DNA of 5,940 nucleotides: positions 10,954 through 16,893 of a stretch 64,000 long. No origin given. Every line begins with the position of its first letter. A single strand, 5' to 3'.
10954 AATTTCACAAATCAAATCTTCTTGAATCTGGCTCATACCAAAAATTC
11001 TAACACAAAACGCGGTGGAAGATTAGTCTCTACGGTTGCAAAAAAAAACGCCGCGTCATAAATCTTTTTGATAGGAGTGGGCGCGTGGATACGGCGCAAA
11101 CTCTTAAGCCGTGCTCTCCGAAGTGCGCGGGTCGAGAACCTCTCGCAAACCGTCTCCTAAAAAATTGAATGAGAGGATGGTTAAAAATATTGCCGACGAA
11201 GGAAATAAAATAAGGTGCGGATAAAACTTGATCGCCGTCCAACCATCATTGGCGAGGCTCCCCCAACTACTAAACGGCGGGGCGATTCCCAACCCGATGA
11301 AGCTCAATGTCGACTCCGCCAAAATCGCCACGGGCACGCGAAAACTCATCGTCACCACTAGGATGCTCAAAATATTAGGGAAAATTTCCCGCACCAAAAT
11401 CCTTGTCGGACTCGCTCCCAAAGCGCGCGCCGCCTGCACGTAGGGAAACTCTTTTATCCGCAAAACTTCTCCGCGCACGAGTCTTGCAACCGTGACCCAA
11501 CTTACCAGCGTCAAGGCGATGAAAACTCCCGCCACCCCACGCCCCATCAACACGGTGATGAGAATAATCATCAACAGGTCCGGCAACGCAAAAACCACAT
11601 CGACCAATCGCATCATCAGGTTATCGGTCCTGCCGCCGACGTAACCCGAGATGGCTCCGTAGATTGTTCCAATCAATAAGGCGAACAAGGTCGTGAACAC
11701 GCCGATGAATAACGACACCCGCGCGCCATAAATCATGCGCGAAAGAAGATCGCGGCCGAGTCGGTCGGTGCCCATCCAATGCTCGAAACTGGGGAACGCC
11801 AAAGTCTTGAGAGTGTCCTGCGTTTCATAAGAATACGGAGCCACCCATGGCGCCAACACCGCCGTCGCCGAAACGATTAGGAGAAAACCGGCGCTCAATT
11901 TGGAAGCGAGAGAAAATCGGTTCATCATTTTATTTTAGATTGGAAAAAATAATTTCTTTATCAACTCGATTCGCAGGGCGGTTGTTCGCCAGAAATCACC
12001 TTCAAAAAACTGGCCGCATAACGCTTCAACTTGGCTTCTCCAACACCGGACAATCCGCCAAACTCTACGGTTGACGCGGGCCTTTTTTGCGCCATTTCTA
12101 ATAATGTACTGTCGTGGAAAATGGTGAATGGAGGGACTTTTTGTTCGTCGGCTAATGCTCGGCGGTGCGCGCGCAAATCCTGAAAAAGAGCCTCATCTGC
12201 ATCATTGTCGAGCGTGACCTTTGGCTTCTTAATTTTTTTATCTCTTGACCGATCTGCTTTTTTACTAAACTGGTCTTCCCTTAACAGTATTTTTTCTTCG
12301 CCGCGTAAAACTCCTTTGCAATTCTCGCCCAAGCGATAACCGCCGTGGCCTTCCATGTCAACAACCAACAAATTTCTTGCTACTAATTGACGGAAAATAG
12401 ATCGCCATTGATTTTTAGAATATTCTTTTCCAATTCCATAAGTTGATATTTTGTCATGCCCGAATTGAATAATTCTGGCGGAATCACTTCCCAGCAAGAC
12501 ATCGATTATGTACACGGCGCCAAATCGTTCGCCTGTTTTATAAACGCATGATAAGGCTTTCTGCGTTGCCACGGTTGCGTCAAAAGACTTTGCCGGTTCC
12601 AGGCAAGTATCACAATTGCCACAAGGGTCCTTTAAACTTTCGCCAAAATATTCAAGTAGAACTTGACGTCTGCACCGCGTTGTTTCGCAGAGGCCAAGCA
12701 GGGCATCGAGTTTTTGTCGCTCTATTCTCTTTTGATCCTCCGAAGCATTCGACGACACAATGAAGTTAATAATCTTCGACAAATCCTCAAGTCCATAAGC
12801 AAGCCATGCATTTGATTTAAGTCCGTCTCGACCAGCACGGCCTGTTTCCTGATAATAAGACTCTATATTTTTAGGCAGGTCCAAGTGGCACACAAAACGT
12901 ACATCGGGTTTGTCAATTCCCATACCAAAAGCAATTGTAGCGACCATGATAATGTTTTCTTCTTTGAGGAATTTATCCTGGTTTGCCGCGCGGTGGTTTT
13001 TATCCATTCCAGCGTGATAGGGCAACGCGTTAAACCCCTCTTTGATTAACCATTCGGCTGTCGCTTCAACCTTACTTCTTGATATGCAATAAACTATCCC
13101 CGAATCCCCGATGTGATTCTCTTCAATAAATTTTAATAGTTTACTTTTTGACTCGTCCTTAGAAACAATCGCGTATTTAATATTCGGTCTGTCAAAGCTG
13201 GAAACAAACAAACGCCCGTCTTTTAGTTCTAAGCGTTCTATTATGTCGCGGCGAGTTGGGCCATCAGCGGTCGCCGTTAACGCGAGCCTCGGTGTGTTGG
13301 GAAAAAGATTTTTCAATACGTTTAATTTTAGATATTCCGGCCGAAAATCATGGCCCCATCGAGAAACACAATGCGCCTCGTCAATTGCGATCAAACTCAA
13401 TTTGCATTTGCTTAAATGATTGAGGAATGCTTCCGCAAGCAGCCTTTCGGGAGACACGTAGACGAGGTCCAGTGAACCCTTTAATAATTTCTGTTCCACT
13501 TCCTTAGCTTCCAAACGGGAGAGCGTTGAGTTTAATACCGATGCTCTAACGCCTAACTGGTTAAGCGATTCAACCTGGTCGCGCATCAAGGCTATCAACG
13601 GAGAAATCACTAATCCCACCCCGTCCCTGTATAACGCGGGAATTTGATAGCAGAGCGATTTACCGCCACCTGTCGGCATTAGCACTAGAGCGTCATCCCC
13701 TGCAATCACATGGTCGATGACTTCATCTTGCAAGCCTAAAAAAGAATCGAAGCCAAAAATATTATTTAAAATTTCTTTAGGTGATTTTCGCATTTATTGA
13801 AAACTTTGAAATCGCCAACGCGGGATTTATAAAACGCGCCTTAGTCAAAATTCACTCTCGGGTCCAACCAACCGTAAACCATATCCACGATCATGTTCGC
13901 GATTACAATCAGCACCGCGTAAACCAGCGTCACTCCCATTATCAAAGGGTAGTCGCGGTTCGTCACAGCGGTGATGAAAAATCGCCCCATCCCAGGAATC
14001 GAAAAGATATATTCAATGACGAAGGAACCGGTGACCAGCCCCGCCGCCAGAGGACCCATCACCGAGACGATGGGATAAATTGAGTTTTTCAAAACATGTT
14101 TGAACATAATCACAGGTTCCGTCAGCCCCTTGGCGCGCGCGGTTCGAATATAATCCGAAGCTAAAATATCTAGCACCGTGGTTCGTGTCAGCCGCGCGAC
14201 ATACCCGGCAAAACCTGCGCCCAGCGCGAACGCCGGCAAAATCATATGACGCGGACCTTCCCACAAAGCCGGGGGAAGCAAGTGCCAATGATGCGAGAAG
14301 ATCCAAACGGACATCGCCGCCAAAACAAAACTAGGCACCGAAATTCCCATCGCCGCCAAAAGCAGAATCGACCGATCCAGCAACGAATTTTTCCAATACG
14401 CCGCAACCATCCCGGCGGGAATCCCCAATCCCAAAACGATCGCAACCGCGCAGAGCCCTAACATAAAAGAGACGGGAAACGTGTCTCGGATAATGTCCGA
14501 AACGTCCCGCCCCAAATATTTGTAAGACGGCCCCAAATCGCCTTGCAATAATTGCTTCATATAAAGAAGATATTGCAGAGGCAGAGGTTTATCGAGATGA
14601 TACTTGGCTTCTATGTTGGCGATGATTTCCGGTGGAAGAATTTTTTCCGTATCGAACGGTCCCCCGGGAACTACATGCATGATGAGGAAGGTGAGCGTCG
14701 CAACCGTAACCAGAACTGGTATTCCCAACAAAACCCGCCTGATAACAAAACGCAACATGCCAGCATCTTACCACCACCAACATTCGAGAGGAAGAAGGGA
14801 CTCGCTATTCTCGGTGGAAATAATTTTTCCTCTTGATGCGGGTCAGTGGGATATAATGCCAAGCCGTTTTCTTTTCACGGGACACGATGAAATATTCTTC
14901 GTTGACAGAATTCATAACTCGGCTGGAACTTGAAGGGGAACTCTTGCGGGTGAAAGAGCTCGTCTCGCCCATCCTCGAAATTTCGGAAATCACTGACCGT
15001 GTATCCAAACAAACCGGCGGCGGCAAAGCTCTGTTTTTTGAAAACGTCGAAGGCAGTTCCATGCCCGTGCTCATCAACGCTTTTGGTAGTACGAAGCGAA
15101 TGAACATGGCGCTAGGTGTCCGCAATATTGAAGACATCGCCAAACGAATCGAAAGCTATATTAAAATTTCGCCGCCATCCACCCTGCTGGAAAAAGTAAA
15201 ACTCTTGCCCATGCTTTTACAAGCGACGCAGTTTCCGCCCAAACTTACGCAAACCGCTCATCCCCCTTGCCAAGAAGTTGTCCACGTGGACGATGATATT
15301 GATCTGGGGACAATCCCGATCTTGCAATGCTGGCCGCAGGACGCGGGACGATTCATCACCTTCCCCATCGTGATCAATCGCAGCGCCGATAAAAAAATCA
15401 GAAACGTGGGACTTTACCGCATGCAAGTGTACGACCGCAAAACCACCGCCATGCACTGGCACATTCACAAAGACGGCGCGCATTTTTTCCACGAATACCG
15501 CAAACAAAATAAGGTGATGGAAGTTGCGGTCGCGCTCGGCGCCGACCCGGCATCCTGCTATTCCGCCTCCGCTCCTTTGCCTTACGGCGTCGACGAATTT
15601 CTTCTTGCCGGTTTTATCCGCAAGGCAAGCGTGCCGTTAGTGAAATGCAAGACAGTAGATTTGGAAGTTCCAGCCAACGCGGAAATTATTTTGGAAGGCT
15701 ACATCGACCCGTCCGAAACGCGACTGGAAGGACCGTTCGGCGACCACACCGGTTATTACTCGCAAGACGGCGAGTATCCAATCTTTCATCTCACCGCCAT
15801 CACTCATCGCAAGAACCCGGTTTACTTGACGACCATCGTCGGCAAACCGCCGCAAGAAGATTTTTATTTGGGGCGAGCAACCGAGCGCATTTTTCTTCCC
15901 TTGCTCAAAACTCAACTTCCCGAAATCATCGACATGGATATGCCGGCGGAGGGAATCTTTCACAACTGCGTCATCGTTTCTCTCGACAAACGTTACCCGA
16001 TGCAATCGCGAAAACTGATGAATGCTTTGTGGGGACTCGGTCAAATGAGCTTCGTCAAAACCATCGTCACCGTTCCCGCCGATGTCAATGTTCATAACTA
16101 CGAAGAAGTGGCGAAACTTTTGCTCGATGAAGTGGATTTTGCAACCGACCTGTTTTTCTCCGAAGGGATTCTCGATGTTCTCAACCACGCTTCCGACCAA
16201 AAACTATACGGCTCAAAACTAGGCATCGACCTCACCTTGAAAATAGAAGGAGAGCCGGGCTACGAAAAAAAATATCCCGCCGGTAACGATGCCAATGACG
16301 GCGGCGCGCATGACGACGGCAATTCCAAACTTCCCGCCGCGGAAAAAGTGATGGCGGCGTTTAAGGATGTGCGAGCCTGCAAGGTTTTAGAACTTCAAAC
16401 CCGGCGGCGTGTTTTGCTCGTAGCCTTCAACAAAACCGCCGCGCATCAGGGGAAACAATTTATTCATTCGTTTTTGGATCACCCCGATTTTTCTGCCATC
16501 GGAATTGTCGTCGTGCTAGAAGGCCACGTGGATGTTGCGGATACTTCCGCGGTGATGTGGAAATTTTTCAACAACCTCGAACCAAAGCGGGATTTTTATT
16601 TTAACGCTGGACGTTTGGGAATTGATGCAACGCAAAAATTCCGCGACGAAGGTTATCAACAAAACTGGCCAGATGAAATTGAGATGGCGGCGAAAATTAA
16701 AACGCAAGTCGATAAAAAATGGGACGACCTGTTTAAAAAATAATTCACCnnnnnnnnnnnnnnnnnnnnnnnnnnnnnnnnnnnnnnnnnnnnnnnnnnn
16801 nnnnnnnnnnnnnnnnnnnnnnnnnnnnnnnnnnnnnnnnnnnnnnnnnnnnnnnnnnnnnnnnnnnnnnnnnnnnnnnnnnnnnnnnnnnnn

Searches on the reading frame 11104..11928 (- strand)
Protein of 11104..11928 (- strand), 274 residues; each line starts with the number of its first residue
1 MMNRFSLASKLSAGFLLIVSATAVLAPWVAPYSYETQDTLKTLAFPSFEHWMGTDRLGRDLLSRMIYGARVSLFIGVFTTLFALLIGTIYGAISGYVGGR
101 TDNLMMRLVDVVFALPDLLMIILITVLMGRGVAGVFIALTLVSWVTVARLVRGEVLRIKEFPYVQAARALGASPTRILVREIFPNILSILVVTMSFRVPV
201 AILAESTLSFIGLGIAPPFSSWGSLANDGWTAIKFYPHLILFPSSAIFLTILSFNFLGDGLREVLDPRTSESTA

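Call 42: search_protein_families(library=pfam, proteins=[window:11104-11928:-], max_evalue=0.0001)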
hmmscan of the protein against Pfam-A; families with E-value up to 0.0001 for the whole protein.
window:11104-11928:- (274 aa): 2 families
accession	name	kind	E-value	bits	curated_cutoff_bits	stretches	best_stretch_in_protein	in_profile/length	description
PF00528.27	BPD_transp_1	-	1.6e-28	100.1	26.4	1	87-270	1-183/184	Binding-protein-dependent transport system inner membrane component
PF12911.12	OppC_N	-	5.9e-05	23.3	23.9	1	11-40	18-47/53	N-terminal TM domain of oligopeptide transport permease C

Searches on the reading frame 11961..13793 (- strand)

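Call 42: search_protein_families(library=pfam, proteins=[window:11961-13793:-], max_evalue=0.0001)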
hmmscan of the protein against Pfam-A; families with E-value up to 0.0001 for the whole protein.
window:11961-13793:- (610 aa): 5 families
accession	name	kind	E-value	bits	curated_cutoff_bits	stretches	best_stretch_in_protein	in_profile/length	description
PF09382.16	RQC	-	8.2e-40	135.6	23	1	401-512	2-113/114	RQC domain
PF00270.35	DEAD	-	6.7e-26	91.4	26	1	22-177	4-161/167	DEAD/DEAH box helicase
PF00271.37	Helicase_C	-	1.8e-22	80.1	23.5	1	217-324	4-110/110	Helicase conserved C-terminal domain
PF00570.28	HRDC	-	5.2e-21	74.8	23.8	1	533-600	1-68/68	HRDC domain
PF16124.10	RecQ_Zn_bind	-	3.7e-20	72.9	25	1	336-398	2-66/66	RecQ zinc-binding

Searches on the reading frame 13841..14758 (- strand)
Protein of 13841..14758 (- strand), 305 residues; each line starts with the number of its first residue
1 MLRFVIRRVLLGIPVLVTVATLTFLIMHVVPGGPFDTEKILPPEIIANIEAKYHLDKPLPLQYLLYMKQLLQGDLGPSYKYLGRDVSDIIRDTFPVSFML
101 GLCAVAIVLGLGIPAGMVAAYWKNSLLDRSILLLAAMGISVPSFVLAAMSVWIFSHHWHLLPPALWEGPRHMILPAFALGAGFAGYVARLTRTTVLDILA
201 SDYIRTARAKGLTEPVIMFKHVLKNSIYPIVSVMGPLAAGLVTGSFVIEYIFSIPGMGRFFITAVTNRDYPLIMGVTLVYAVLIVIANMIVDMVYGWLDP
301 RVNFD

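Call 42: search_protein_families(library=pfam, proteins=[window:13841-14758:-], max_evalue=0.0001)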
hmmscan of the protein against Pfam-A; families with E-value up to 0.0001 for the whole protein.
window:13841-14758:- (305 aa): 2 families
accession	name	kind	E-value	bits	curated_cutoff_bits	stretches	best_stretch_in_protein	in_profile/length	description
PF00528.27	BPD_transp_1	-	1.1e-40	139.8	26.4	1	112-303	1-183/184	Binding-protein-dependent transport system inner membrane component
PF19300.4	BPD_transp_1_N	-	1.1e-10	42.1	23.8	1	1-74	1-76/114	Binding-prot-dependent transport system membrane comp, N-term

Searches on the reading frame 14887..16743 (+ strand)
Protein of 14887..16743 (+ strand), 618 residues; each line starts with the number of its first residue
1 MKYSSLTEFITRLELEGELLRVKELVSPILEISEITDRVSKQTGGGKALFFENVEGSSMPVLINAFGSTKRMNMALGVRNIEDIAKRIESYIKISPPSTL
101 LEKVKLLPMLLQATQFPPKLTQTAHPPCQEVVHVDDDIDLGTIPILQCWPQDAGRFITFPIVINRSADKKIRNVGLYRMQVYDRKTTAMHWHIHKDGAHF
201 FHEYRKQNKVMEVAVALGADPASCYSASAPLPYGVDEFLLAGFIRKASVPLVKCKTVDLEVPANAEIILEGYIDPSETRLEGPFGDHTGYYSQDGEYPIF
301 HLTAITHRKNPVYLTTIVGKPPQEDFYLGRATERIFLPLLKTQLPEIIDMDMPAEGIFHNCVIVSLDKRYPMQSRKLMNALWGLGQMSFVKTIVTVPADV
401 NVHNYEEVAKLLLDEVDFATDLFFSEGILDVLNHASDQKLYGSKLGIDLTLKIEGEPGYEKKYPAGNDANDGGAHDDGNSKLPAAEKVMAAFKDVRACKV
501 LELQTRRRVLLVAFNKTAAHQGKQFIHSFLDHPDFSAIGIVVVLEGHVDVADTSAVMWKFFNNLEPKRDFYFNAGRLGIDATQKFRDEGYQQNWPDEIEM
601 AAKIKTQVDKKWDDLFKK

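Call 42: search_protein_families(library=pfam, proteins=[window:14887-16743:+], max_evalue=0.0001)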
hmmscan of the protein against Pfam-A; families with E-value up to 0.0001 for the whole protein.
window:14887-16743:+ (618 aa): 3 families
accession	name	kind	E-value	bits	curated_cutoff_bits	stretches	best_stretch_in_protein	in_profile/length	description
PF01977.22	UbiD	-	1.9e-84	282.4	23.3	1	122-321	4-206/206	3-octaprenyl-4-hydroxybenzoate carboxy-lyase Rift-related domain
PF20696.2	UbiD_C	-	3.2e-49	166.6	24.2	2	327-448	2-126/127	3-octaprenyl-4-hydroxybenzoate carboxy-lyase C-terminal domain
PF20695.2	UbiD_N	-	1.9e-24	86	24.3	1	10-87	1-77/78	3-octaprenyl-4-hydroxybenzoate carboxy-lyase N-terminal domain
